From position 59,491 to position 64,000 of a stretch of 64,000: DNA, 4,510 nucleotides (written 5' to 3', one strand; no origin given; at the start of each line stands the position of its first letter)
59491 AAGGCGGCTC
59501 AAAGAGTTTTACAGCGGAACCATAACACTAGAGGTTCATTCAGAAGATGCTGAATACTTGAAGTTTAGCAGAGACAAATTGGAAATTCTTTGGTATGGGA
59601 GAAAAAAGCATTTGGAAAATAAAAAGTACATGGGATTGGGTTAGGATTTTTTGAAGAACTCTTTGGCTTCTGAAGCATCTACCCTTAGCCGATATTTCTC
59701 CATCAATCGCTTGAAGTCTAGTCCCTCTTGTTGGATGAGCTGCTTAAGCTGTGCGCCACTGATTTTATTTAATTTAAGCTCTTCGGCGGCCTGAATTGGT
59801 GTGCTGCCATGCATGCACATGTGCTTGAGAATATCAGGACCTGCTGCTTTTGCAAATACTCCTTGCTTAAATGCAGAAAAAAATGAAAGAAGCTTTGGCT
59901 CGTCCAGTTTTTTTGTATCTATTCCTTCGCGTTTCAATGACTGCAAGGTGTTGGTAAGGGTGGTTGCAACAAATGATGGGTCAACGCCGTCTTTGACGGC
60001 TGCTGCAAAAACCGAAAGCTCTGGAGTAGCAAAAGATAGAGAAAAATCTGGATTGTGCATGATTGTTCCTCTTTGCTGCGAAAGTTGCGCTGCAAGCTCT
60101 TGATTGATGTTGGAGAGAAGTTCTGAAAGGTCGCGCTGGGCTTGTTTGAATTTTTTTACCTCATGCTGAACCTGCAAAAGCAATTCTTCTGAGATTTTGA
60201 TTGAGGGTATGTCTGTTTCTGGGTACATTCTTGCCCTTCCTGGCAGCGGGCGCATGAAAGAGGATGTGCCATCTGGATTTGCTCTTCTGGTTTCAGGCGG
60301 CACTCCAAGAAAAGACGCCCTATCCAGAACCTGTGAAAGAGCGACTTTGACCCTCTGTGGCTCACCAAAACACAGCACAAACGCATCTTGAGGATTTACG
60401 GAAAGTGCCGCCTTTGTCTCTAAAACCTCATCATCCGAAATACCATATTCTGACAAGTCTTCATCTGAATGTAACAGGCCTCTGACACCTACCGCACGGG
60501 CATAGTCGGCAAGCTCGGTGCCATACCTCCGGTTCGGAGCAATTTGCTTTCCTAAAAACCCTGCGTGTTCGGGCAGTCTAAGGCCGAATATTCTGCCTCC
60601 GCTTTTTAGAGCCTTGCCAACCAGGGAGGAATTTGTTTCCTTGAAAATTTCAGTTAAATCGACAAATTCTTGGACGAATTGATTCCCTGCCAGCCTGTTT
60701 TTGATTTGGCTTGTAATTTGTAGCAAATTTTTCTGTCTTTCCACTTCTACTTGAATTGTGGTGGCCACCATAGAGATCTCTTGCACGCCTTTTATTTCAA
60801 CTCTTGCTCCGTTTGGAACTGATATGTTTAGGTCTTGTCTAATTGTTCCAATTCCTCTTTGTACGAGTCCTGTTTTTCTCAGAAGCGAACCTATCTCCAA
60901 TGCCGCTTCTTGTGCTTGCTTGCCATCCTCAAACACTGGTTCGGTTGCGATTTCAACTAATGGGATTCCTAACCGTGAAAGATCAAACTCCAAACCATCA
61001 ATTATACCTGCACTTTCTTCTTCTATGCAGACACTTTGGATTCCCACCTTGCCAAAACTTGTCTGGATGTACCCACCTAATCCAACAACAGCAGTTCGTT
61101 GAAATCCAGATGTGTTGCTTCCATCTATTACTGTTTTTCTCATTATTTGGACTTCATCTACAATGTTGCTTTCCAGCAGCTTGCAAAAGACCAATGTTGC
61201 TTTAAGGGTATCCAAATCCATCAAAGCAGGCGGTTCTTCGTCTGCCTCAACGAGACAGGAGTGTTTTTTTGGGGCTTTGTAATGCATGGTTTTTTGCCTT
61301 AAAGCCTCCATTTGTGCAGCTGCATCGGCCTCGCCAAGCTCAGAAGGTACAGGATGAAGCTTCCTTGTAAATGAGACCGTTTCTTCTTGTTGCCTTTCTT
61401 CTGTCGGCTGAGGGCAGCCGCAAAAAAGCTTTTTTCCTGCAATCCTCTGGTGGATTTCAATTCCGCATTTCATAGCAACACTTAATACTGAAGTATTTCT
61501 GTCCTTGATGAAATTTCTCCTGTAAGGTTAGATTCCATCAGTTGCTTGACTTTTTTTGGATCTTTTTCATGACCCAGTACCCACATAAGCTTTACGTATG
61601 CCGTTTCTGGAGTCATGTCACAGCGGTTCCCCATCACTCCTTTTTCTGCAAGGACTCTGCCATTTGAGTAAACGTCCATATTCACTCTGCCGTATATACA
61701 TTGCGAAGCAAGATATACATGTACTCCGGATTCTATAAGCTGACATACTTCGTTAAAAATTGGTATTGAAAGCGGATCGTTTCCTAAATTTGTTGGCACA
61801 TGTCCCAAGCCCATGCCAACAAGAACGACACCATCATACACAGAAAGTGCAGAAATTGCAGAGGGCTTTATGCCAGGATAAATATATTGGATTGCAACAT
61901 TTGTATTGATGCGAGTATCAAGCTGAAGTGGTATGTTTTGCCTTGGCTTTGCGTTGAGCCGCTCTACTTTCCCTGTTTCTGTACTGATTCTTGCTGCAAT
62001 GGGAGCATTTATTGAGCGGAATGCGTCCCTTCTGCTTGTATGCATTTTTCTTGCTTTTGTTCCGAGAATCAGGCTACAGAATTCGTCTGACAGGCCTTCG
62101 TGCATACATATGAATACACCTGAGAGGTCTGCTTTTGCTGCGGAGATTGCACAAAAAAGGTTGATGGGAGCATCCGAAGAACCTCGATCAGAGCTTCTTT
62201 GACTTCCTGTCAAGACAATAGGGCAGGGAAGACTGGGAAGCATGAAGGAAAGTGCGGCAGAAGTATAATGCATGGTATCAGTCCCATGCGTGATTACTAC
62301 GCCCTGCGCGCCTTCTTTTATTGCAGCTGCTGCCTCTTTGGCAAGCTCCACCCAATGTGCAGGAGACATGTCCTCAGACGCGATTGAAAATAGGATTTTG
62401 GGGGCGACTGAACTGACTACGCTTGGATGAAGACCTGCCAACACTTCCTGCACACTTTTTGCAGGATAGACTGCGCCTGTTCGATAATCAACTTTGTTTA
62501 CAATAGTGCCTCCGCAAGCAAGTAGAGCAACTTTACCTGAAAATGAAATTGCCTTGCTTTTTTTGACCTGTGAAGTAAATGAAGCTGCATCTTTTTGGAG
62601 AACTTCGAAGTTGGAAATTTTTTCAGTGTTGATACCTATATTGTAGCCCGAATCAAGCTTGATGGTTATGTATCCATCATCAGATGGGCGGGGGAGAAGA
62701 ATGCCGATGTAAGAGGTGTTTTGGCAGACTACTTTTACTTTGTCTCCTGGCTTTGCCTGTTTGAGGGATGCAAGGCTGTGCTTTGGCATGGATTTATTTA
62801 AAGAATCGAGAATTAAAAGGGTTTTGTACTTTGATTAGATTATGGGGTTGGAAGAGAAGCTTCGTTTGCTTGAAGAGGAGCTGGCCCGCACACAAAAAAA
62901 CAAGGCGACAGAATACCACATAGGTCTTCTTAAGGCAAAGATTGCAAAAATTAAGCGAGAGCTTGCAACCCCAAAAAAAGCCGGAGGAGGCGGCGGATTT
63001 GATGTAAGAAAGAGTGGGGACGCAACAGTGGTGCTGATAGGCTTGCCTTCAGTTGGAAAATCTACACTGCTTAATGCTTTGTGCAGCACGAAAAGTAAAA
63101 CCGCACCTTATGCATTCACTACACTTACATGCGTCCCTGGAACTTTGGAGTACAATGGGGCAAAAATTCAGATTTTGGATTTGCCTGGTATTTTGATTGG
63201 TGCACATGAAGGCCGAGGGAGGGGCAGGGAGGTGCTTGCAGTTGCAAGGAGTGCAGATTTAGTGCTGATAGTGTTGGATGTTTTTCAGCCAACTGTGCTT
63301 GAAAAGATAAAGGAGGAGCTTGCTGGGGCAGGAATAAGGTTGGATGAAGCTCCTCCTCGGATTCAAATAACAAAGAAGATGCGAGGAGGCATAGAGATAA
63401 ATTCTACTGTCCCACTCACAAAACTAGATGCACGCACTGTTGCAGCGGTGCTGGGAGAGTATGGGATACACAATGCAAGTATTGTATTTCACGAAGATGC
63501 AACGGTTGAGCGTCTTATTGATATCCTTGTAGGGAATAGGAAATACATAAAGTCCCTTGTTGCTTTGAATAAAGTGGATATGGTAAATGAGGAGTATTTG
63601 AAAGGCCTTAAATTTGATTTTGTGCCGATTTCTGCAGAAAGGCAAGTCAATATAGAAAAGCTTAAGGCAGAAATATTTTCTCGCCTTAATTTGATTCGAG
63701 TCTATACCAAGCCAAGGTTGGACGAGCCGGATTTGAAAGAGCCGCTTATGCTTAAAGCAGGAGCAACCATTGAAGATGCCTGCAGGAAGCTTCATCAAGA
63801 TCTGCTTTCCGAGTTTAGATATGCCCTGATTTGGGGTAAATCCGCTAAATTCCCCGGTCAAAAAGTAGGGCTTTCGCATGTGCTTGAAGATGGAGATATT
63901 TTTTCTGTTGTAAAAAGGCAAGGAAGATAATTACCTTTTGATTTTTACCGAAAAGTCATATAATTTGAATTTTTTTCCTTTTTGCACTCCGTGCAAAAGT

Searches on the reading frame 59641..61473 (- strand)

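Call 8: search_protein_families(library=pfam, proteins=[window:59641-61473:-], max_evalue=0.01)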
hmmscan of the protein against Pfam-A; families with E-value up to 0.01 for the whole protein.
window:59641-61473:- (610 aa): 3 families
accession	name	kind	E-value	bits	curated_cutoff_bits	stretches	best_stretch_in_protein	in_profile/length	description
PF02934.20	GatB_N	-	5.5e-48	164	23.4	1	2-431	2-275/277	GatB/GatE catalytic domain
PF02938.19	GAD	-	9.2e-09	35.9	23.4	1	287-379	3-95/95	GAD domain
PF02637.23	GatB_Yqey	-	2.7e-08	34.3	27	1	488-582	2-100/148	GatB domain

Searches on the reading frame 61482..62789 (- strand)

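Call 8: search_protein_families(library=pfam, proteins=[window:61482-62789:-], max_evalue=0.01)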
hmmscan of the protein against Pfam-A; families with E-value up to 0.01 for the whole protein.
window:61482-62789:- (435 aa): 3 families
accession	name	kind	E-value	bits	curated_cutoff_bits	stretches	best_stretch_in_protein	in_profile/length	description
PF00710.25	Asparaginase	-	2.6e-54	184.1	22.5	1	86-273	1-185/193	Asparaginase, N-terminal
PF17763.6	Asparaginase_C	-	2.9e-27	95.3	34.6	1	297-418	1-114/114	Glutaminase/Asparaginase C-terminal domain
PF18195.6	GatD_N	-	3.1e-16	58.9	25.7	1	12-64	1-54/54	GatD N-terminal domain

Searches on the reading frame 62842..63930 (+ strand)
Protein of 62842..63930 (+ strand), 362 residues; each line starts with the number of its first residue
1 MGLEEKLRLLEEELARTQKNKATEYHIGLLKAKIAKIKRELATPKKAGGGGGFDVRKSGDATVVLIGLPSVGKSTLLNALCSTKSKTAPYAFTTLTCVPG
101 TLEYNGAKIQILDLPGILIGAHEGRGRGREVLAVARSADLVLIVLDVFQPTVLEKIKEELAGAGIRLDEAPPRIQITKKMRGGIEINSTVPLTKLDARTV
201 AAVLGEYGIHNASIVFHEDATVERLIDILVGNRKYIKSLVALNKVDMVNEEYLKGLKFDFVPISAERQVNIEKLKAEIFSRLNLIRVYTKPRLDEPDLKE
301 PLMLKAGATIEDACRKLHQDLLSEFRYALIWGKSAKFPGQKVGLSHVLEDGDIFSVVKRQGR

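Call 8: search_protein_families(library=pfam, proteins=[window:62842-63930:+], max_evalue=0.01)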
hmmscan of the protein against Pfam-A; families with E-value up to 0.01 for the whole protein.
window:62842-63930:+ (362 aa): 10 families
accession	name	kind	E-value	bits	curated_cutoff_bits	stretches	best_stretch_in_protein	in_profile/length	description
PF16897.10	MMR_HSR1_Xtn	-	3.9e-34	117.3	35.2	1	181-284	1-106/106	C-terminal region of MMR_HSR1 domain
PF01926.29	MMR_HSR1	-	1.9e-24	86.4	21.9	1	62-166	1-102/113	50S ribosome-binding GTPase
PF02824.27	TGS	-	4.1e-17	62.4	22.2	1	285-358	1-60/60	TGS domain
PF02421.24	FeoB_N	-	3.5e-12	46.6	27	1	62-118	2-58/156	Ferrous iron transport protein B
PF03193.22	RsgA_GTPase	-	1.5e-05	25.3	30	0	60-84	106-130/174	RsgA GTPase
PF00350.29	Dynamin_N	-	0.00016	22.2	27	0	63-84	1-22/168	Dynamin family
PF00071.28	Ras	-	0.00088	19.3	21.6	0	63-113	2-54/162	Ras family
PF00025.27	Arf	-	0.0043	17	22.3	0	60-116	14-67/174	ADP-ribosylation factor family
PF04548.22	AIG1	-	0.0051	16.6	27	1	62-149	2-95/212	AIG1 family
PF09439.16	SRPRB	-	0.0058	16.5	25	0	61-116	4-55/178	Signal recognition particle receptor beta subunit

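Call 59: find_encoding_contigs(protein=window:62842-63930:+, flank=4000, max_places=2)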
Protein window:62842-63930:+ (362 aa): 1 contig read that carries it; 1 place shown.
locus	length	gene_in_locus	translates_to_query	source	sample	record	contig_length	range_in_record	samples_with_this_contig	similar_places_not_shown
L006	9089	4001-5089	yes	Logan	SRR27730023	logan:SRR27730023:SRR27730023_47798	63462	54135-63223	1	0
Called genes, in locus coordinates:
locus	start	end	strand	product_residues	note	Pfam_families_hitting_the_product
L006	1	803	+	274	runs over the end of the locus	PF01261:AP_endonuc_2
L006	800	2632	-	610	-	PF02934:GatB_N, PF02938:GAD, PF02637:GatB_Yqey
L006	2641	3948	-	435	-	PF18195:GatD_N, PF00710:Asparaginase, PF17763:Asparaginase_C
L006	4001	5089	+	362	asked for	PF03193:RsgA_GTPase (faint), PF01926:MMR_HSR1, PF02421:FeoB_N, PF16897:MMR_HSR1_Xtn, PF02824:TGS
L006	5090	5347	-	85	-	-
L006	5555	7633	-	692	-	PF03030:H_PPase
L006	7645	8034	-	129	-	PF13638:PIN_4 (faint), PF18477:PIN_9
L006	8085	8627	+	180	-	PF01994:Trm56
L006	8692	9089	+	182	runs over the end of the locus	PF02002:TFIIE_alpha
